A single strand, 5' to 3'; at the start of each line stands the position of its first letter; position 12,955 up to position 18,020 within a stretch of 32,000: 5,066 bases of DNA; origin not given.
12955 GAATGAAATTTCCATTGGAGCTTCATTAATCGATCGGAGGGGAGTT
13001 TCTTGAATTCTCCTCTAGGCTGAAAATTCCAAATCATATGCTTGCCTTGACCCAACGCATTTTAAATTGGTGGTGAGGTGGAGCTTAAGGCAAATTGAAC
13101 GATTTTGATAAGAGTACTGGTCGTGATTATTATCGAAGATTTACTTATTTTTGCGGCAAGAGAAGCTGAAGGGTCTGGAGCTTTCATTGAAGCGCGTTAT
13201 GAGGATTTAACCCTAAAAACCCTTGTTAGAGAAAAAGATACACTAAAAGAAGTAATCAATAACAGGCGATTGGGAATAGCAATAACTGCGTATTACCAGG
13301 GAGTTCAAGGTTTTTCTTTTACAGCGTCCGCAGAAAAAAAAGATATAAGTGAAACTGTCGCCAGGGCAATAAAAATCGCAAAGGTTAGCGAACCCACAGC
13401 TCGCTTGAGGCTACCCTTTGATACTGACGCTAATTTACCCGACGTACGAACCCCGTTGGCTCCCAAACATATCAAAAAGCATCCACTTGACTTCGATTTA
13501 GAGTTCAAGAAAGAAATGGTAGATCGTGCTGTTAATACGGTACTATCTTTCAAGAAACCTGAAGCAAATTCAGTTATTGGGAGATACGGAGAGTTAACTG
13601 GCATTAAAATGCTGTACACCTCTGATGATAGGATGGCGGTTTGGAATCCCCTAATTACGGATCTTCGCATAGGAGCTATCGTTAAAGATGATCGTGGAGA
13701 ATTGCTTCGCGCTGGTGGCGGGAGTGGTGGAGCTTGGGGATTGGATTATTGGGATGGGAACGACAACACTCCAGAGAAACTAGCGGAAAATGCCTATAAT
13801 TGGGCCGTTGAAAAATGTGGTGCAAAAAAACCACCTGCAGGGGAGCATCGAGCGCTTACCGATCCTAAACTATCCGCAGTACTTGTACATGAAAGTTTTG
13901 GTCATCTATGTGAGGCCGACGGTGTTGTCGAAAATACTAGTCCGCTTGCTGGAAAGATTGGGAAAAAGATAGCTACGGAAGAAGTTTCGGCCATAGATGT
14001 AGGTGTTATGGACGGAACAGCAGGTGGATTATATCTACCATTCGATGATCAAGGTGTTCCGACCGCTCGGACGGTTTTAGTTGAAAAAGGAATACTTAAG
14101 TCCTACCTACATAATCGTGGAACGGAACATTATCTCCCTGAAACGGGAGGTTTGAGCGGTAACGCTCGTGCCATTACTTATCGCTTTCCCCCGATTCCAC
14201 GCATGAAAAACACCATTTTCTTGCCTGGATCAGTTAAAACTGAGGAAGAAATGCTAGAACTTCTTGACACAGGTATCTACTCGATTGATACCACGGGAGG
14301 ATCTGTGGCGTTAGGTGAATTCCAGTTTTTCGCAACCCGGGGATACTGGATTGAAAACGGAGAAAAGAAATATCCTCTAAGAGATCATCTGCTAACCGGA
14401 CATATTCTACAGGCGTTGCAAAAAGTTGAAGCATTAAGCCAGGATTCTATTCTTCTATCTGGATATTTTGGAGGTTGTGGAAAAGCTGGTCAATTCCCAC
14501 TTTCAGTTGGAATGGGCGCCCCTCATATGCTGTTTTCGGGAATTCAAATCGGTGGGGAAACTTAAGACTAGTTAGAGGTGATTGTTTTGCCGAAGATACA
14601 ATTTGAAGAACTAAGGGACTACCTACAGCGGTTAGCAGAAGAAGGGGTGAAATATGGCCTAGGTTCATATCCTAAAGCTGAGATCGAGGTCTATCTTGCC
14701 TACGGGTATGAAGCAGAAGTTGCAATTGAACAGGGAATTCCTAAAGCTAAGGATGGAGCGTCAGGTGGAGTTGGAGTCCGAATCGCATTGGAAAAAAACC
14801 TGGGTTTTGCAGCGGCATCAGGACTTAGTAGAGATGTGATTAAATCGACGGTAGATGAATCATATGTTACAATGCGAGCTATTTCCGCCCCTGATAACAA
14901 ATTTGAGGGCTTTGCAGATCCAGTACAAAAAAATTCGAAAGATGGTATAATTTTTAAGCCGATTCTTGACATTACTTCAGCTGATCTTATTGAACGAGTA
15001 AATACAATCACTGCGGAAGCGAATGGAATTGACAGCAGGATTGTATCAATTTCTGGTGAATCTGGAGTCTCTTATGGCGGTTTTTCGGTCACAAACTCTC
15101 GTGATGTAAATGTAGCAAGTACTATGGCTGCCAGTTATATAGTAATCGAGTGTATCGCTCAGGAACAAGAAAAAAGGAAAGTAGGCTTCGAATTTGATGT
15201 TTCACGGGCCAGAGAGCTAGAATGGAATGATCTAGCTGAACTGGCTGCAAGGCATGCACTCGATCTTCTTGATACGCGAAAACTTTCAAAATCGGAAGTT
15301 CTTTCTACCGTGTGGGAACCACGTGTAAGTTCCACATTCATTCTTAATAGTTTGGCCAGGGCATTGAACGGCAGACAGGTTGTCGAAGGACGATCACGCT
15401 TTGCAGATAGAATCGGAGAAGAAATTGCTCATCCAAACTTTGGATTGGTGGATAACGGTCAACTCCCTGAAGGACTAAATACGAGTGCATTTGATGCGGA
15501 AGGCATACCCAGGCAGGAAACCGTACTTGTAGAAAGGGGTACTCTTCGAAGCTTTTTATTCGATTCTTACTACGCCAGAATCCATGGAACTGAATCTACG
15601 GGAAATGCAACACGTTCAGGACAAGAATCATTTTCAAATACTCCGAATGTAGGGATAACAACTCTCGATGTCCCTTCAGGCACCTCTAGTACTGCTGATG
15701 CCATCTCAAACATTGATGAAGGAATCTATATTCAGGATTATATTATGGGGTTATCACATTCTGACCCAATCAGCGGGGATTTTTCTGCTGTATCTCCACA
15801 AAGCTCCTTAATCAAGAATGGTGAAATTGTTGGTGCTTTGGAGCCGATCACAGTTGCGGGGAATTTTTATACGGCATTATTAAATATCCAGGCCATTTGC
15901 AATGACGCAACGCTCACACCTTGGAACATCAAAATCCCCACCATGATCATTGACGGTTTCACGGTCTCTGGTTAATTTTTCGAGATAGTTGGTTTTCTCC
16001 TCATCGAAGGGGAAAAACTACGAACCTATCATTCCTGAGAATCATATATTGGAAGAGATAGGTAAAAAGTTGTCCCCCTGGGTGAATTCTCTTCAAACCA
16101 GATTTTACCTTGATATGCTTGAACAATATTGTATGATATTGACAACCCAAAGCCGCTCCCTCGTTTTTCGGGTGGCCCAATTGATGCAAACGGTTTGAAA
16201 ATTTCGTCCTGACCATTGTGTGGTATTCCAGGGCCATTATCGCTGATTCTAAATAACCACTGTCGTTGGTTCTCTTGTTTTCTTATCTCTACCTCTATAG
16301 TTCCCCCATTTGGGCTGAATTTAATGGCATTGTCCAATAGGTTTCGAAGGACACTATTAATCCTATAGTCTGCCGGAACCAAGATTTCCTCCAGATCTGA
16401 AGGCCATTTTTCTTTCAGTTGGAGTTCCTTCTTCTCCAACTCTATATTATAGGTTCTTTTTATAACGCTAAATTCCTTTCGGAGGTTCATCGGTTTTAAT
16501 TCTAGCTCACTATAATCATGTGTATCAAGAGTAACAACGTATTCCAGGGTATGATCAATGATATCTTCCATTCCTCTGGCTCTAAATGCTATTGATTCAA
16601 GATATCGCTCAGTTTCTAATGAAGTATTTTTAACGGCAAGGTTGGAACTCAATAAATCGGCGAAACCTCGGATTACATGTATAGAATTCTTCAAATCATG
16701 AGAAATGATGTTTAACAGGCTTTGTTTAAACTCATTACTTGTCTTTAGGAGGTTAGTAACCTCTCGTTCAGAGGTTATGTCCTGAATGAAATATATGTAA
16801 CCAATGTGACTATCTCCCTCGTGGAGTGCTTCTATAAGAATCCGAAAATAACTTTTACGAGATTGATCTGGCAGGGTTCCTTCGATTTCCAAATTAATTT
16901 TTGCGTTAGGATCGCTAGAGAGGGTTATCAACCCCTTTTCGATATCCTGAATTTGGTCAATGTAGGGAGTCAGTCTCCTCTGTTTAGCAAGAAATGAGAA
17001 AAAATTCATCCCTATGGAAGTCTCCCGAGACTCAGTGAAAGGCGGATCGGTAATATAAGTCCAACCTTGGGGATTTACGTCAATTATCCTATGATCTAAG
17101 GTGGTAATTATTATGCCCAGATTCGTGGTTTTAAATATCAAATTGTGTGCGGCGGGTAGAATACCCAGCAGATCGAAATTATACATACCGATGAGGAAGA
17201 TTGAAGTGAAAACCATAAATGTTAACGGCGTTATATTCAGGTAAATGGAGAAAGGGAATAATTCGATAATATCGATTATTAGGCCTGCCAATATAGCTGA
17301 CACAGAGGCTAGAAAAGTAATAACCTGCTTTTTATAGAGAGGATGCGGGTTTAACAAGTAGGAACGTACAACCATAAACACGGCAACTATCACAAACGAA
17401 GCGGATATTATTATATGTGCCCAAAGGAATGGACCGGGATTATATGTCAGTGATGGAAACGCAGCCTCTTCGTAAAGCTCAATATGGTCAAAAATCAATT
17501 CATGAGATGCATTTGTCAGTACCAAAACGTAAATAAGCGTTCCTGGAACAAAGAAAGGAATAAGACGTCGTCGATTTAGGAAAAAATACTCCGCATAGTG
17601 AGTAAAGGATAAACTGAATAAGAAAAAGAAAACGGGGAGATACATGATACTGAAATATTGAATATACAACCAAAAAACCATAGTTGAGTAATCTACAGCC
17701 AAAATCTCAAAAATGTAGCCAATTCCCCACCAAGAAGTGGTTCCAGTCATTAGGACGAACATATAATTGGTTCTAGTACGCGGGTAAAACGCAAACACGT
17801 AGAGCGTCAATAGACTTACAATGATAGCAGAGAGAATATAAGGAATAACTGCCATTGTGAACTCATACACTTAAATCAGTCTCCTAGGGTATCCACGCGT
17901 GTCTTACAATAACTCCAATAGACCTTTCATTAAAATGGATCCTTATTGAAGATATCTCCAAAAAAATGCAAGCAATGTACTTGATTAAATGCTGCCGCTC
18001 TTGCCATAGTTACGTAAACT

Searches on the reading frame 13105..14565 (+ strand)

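Call 12: search_protein_families(library=pfam, proteins=[window:13105-14565:+], max_evalue=0.001)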
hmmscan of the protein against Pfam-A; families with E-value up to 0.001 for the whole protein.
window:13105-14565:+ (486 aa): 3 families
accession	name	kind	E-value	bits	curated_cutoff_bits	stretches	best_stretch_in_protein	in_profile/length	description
PF19289.4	PmbA_TldD_3rd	-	1.5e-50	171.8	22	1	246-484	2-220/220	PmbA/TldA metallopeptidase C-terminal domain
PF01523.21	PmbA_TldD_1st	-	5.4e-07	30.1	20.9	1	29-92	2-65/65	PmbA/TldA metallopeptidase domain 1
PF19290.4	PmbA_TldD_2nd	-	6.2e-05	23.9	20.9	1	125-232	1-103/109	PmbA/TldA metallopeptidase central domain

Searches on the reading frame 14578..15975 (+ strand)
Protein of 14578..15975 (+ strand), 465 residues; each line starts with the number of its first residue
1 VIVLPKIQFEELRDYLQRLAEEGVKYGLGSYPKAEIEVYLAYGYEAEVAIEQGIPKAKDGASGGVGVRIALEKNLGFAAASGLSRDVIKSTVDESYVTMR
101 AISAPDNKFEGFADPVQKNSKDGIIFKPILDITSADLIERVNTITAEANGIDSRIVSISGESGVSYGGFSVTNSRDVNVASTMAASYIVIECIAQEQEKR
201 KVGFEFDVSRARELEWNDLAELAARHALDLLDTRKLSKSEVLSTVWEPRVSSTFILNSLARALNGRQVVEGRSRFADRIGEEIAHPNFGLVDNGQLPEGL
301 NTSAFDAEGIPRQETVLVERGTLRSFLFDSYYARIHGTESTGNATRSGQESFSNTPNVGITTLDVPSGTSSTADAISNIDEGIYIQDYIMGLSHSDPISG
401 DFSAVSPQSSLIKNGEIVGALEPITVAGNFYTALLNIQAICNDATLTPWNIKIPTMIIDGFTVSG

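Call 12: search_protein_families(library=pfam, proteins=[window:14578-15975:+], max_evalue=0.001)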
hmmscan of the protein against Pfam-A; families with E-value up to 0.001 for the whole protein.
window:14578-15975:+ (465 aa): 3 families
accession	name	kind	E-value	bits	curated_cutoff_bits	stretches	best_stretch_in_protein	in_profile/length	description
PF19289.4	PmbA_TldD_3rd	-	1.9e-59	201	22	1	243-465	5-220/220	PmbA/TldA metallopeptidase C-terminal domain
PF19290.4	PmbA_TldD_2nd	-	5.9e-07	30.4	20.9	1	128-231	2-109/109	PmbA/TldA metallopeptidase central domain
PF01523.21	PmbA_TldD_1st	-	0.00029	21.4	20.9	1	37-95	2-61/65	PmbA/TldA metallopeptidase domain 1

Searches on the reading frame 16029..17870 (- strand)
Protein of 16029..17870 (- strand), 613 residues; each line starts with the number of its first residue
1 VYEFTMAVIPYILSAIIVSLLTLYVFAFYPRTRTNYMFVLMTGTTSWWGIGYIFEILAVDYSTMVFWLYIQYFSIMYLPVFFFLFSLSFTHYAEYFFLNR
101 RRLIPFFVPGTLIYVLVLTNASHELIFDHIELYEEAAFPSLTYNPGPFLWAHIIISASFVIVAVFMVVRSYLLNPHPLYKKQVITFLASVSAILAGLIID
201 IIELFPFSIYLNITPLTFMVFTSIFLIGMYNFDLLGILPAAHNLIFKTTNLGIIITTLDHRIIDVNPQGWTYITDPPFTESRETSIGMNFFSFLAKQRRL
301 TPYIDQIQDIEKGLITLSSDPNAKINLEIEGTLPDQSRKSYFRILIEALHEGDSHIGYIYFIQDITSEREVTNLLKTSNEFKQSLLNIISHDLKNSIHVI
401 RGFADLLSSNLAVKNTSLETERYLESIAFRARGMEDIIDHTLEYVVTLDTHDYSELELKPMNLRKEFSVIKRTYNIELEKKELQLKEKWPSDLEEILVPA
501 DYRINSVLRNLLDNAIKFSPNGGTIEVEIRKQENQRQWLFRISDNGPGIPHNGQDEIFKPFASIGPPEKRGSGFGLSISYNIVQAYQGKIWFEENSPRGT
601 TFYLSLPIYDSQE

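Call 12: search_protein_families(library=pfam, proteins=[window:16029-17870:-], max_evalue=0.001)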
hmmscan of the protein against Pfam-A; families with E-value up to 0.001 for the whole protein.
window:16029-17870:- (613 aa): 4 families
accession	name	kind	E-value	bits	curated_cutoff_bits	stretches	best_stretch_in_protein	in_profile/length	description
PF16927.11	HisKA_7TM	-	1e-40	140.4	28.6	1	11-239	2-224/224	N-terminal 7TM region of histidine kinase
PF02518.31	HATPase_c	-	1.3e-26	93.6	26.4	1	503-608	5-109/111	Histidine kinase-, DNA gyrase B-, and HSP90-like ATPase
PF00512.31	HisKA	-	1.3e-08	35.2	26.9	1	382-444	2-60/66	His Kinase A (phospho-acceptor) domain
PF14501.12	HATPase_c_5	-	6.7e-05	23.2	22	1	504-596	6-92/102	GHKL domain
